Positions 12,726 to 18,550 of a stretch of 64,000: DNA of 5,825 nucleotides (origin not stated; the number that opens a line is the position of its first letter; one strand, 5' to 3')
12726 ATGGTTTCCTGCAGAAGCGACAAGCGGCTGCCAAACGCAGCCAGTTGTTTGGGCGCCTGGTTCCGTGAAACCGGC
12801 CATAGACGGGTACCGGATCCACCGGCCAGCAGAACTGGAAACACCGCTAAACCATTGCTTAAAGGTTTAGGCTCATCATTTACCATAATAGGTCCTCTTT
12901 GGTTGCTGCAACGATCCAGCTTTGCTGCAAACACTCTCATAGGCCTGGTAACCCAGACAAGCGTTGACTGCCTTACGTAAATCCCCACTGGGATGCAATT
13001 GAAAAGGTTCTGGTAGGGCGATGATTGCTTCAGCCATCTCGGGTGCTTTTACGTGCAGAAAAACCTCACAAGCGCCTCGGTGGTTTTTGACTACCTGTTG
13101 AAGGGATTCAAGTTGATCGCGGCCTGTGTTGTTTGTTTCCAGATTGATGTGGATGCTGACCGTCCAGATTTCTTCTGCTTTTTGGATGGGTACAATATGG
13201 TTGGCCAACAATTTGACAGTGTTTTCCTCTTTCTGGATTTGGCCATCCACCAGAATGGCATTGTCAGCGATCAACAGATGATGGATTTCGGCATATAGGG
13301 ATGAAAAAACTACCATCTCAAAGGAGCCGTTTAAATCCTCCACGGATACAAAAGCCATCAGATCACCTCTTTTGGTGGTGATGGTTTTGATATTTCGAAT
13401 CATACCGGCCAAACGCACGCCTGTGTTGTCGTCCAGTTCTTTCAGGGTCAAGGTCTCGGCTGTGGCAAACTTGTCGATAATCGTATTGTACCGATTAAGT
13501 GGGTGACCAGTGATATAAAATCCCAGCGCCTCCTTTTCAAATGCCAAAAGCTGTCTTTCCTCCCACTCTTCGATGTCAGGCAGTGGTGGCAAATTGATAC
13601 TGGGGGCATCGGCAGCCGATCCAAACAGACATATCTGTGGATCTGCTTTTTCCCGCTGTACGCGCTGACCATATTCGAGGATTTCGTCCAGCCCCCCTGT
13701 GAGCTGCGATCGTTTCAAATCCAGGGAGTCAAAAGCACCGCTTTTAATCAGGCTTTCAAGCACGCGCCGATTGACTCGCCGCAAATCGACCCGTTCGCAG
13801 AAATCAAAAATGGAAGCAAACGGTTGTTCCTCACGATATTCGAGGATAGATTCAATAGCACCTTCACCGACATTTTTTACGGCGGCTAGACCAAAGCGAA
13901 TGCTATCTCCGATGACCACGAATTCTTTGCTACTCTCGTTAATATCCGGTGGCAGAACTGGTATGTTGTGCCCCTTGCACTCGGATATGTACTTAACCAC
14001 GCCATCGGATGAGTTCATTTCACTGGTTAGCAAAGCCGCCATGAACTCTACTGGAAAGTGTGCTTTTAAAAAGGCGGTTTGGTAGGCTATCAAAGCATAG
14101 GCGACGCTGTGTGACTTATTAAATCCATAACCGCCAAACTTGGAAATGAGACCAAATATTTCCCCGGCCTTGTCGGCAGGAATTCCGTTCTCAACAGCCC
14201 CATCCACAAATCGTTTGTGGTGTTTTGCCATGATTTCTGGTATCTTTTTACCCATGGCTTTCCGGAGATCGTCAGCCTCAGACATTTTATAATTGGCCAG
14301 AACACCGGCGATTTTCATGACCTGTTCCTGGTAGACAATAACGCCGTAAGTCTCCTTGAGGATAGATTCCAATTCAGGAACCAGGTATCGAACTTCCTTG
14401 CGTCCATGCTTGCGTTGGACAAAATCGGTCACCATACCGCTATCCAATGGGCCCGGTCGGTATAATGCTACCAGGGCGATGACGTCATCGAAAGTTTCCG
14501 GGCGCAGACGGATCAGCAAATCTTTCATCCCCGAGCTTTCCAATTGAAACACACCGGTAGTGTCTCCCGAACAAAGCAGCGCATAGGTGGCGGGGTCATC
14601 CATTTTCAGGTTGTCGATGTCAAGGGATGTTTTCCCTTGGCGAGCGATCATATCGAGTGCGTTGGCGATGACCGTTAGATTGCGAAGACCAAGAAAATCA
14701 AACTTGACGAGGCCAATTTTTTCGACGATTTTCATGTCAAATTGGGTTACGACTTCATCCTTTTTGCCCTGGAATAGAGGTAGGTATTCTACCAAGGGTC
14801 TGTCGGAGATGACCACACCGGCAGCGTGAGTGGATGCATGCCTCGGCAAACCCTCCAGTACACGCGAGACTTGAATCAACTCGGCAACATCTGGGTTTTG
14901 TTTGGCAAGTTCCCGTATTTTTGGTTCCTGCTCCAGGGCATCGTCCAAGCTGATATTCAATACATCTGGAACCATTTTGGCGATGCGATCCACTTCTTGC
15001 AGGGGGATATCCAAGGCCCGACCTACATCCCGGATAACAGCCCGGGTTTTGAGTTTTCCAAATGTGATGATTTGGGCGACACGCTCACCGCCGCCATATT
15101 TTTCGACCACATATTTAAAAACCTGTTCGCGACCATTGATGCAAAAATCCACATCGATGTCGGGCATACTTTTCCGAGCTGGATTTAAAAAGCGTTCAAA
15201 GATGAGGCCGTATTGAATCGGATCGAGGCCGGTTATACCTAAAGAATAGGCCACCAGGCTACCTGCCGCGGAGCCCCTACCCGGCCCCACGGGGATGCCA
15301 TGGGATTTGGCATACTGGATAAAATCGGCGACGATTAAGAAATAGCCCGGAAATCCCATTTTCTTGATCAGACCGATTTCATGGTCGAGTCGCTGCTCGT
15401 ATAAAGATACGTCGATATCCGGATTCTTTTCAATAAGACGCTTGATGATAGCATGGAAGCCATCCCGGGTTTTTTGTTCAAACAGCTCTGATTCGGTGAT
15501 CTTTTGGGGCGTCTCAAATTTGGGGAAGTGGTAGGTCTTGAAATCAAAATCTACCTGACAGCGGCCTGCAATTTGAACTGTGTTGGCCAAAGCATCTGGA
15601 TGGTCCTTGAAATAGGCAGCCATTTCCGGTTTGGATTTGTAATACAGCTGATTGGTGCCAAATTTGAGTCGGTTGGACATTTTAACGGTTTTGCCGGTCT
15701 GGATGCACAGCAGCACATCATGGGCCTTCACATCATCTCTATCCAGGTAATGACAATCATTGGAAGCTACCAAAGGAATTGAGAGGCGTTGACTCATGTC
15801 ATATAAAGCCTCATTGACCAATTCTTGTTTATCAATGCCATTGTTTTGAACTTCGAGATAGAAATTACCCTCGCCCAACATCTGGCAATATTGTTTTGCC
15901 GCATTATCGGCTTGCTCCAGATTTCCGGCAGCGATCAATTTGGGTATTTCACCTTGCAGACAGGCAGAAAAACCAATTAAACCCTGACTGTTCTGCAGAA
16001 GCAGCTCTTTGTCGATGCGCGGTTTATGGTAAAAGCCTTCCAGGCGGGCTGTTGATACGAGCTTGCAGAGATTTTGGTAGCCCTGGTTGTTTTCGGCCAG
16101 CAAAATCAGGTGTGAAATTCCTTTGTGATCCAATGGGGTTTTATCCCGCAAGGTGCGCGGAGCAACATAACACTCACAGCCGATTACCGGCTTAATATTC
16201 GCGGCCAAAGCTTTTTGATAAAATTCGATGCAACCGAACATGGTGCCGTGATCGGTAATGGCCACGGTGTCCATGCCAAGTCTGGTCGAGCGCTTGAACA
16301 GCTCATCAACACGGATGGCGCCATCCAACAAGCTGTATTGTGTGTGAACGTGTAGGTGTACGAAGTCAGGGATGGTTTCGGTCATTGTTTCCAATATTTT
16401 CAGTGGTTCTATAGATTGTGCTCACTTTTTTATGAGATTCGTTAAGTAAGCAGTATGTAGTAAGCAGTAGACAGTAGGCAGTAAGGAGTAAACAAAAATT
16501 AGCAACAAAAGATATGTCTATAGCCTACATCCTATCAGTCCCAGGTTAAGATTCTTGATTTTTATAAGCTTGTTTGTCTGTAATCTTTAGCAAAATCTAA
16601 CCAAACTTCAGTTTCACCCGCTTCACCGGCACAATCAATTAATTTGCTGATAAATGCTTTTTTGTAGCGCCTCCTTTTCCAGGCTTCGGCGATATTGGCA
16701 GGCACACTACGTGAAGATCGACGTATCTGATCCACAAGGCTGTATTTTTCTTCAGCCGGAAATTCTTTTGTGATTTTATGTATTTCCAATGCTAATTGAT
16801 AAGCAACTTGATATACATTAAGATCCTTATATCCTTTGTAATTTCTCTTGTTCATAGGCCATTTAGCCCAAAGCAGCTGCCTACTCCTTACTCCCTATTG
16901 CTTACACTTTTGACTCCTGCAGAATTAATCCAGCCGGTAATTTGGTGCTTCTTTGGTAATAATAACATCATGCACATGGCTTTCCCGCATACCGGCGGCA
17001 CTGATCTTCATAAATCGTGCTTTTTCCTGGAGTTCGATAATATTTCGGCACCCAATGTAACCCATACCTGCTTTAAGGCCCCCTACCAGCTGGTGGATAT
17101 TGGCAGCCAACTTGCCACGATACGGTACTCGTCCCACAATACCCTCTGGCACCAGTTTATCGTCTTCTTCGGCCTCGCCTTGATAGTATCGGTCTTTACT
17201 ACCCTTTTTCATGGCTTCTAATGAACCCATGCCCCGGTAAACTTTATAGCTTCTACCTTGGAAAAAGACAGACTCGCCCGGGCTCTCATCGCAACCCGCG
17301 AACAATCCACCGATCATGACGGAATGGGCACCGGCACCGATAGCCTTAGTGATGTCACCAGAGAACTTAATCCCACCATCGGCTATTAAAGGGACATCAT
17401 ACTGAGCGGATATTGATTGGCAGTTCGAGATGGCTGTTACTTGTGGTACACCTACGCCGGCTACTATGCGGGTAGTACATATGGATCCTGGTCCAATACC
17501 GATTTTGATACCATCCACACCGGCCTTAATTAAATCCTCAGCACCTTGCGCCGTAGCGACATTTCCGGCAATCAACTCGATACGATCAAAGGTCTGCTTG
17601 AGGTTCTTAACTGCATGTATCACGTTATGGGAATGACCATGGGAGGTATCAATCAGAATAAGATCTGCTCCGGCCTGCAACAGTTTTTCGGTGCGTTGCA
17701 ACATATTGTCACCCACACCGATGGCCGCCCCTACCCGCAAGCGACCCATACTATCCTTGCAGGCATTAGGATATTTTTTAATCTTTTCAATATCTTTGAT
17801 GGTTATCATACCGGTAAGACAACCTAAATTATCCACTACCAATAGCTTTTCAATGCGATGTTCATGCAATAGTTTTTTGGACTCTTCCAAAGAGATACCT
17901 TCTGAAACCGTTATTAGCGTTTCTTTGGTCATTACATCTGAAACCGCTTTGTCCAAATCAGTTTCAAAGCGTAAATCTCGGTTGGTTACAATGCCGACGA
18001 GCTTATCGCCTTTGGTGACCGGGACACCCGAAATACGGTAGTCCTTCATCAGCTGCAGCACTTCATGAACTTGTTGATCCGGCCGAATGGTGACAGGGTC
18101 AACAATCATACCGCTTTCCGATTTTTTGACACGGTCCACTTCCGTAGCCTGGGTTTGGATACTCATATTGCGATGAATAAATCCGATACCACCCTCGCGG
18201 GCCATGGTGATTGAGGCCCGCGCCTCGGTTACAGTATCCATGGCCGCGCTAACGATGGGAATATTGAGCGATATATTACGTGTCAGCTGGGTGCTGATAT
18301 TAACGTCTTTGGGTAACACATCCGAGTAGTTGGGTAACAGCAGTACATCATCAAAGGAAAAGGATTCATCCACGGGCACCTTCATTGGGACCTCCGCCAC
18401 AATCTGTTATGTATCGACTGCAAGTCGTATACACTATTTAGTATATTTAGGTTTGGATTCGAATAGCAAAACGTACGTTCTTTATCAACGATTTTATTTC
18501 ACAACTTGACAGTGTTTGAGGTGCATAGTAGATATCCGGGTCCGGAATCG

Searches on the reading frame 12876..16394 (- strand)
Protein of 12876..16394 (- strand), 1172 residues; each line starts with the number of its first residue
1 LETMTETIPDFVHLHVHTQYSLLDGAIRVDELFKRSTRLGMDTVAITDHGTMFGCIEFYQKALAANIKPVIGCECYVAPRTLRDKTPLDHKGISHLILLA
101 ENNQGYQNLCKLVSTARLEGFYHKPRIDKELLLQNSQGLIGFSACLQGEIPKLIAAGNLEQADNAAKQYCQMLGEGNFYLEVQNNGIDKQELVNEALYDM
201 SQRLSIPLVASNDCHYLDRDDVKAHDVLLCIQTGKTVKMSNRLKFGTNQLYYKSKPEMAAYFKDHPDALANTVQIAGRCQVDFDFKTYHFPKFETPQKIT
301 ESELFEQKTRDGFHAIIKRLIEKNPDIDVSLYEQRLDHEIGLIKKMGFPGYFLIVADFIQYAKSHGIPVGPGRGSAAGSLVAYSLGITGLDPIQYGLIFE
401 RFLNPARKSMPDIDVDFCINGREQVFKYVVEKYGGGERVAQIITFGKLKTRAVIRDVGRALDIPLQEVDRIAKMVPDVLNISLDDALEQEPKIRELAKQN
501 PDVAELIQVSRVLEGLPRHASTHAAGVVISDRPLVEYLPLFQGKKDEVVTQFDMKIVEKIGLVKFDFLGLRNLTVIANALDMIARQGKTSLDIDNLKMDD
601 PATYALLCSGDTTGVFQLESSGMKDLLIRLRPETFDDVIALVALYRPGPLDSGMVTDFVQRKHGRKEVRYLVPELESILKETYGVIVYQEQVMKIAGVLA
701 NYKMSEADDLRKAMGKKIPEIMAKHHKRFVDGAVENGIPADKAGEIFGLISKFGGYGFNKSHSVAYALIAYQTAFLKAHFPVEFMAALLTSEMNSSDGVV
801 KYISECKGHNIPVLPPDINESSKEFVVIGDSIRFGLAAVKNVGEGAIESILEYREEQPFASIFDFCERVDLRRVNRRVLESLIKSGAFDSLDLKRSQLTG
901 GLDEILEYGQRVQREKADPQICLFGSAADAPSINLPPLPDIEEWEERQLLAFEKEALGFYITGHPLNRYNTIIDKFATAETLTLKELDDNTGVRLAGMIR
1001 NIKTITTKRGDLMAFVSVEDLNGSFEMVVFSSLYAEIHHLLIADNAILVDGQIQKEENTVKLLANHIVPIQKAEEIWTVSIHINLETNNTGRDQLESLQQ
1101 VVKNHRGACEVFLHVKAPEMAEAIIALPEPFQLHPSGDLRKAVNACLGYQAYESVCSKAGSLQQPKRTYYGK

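Call 9: search_protein_families(library=ncbifam, proteins=[window:12876-16394:-], max_evalue=0.00001)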
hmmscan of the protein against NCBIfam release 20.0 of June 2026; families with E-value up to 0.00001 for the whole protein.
window:12876-16394:- (1172 aa): 13 families
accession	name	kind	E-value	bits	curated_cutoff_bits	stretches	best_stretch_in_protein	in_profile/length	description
NF004226.0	PRK05673.1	equivalog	0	1477.9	1002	1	9-1152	4-1143/1146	DNA polymerase III subunit alpha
NF005298.0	PRK06826.1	equivalog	0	1464.8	1260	1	10-1147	4-1143/1151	DNA polymerase III subunit alpha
TIGR00594.1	polc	superfamily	0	1348.2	434.35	1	11-1030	1-1022/1022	DNA polymerase III subunit alpha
NF005617.0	PRK07374.1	equivalog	0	1123.9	1653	1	11-1117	3-1122/1170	DNA polymerase III subunit alpha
NF005377.0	PRK06920.1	equivalog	0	1029.3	1806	1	10-1148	2-1100/1108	DNA polymerase III subunit alpha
NF007079.0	PRK09532.1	equivalog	4.9e-222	739.7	1525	1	11-762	3-780/876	DNA polymerase III subunit alpha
NF004225.0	PRK05672.1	subfamily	6e-213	709.9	939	1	8-1074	3-1036/1047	error-prone DNA polymerase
NF005516.0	PRK07135.1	equivalog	1.4e-204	682.1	1084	2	263-1063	190-967/974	DNA polymerase III DnaE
NF005582.0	PRK07279.1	equivalog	5e-204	680.3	1279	2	202-1117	144-1001/1033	DNA polymerase III subunit alpha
NF004550.0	PRK05898.1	equivalog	9.1e-201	669.6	1182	2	207-908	136-826/971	DNA polymerase III subunit alpha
NF005616.0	PRK07373.1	equivalog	4e-96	322.3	646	1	757-1108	37-394/449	DNA polymerase III subunit alpha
NF001688.0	PRK00448.1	equivalog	2.7e-57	194.2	873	3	84-394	605-914/1445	PolC-type DNA polymerase III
TIGR01405.1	polC_Gram_pos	equivalog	1.4e-51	175.4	1043.45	2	88-393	375-678/1211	DNA polymerase III subunit alpha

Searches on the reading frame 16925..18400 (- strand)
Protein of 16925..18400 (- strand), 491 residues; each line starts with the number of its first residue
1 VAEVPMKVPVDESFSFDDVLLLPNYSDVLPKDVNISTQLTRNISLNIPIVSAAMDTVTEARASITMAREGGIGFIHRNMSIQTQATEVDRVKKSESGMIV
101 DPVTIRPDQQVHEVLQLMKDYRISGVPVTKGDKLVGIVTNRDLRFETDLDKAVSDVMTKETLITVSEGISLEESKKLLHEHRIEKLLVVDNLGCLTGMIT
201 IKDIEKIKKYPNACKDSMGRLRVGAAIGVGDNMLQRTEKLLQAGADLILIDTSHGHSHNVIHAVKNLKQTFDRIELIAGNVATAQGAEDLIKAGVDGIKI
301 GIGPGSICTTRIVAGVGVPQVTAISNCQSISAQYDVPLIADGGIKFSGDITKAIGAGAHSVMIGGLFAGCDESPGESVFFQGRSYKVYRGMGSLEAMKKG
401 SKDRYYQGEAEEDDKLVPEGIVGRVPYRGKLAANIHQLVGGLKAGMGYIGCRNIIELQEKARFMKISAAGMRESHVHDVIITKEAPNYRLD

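Call 9: search_protein_families(library=ncbifam, proteins=[window:16925-18400:-], max_evalue=0.00001)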
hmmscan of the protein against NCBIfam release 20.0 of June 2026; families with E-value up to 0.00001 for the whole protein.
window:16925-18400:- (491 aa): 24 families
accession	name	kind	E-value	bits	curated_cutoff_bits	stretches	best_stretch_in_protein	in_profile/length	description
TIGR01302.1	IMP_dehydrog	equivalog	1.8e-190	633.6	481.5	1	13-459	1-450/450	IMP dehydrogenase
NF005311.0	PRK06843.1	equivalog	1.6e-132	442.3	779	2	201-480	122-401/404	inosine 5-monophosphate dehydrogenase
NF005493.0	PRK07107.1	equivalog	2.3e-95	320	585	1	11-484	7-496/502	IMP dehydrogenase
NF052358.1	GMPRedGuaB1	equivalog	1.7e-93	314.4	675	1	13-475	12-473/479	GMP reductase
NF005869.0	PRK07807.1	equivalog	7.9e-93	312.1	549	1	13-475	12-473/479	GuaB1 family IMP dehydrogenase-related protein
TIGR01303.1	IMP_DH_rel_1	equivalog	6.8e-87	292.3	562.75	1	14-475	12-471/475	GuaB1 family IMP dehydrogenase-related protein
NF003470.0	PRK05096.1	equivalog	1.1e-56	192.5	397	1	192-468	69-338/347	GMP reductase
TIGR01305.1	GMP_reduct_1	equivalog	5e-53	180.3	492.15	1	201-467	77-336/343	GMP reductase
NF003966.0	PRK05458.1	equivalog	2.4e-48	165.2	344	1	225-459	91-311/327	GMP reductase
TIGR01306.1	GMP_reduct_2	equivalog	1.6e-41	142.9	465.65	1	226-403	88-264/321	GMP reductase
TIGR01304.1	IMP_DH_rel_2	equivalog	2.6e-31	109.2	342.1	2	232-400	140-320/365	GuaB3 family IMP dehydrogenase-related protein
NF041552.1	TF_PrdR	equivalog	3.4e-11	42.2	795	1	150-229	5-83/577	sigma-54 dependent transcriptional regulator PrdR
NF011443.0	PRK14869.1-5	equivalog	1e-09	37.4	335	0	147-206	65-123/546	putative manganese-dependent inorganic diphosphatase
NF011449.0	PRK14869.2-5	equivalog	8.5e-09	35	411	1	148-221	64-135/451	putative manganese-dependent inorganic diphosphatase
NF011447.0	PRK14869.2-3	equivalog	1.2e-08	34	522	0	152-209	69-125/540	putative manganese-dependent inorganic diphosphatase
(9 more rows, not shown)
